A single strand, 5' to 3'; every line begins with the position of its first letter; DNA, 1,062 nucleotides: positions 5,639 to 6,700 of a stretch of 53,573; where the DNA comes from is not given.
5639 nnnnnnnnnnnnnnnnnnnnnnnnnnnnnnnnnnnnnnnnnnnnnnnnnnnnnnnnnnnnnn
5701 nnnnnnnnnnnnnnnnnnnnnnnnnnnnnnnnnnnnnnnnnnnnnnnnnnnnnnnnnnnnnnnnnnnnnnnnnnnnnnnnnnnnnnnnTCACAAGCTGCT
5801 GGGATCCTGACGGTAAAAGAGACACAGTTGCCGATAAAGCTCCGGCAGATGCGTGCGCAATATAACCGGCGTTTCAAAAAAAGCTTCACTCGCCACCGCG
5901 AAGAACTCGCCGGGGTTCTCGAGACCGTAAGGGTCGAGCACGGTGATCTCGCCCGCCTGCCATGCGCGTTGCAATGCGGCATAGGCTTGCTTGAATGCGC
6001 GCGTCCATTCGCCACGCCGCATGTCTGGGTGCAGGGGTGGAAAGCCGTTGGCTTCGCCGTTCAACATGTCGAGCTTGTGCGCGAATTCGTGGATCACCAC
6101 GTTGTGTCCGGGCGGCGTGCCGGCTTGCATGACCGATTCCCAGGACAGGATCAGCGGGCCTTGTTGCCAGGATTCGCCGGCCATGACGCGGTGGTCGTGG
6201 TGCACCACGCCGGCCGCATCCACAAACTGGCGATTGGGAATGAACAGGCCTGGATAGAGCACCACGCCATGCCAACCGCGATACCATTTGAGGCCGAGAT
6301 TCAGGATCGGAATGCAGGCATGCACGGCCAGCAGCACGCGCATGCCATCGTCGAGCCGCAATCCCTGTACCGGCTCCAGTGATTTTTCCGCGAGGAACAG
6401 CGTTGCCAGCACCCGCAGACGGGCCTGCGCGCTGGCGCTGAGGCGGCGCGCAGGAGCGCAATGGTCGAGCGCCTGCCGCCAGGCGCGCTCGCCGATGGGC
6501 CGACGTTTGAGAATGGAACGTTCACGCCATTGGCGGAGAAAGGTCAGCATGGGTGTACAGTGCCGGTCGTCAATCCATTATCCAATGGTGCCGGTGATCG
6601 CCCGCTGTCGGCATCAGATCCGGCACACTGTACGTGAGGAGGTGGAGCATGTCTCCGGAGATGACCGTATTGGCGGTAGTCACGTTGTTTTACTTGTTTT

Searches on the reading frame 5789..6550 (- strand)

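Call 26: search_protein_families(library=pfam, proteins=[window:5789-6550:-], max_evalue=0.001)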
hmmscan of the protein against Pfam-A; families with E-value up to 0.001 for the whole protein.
window:5789-6550:- (253 aa): 1 family
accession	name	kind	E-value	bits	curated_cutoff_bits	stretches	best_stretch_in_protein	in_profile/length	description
PF06167.18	Peptidase_M90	-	3.3e-89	299.1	26.2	1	6-247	2-243/243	Glucose-regulated metallo-peptidase M90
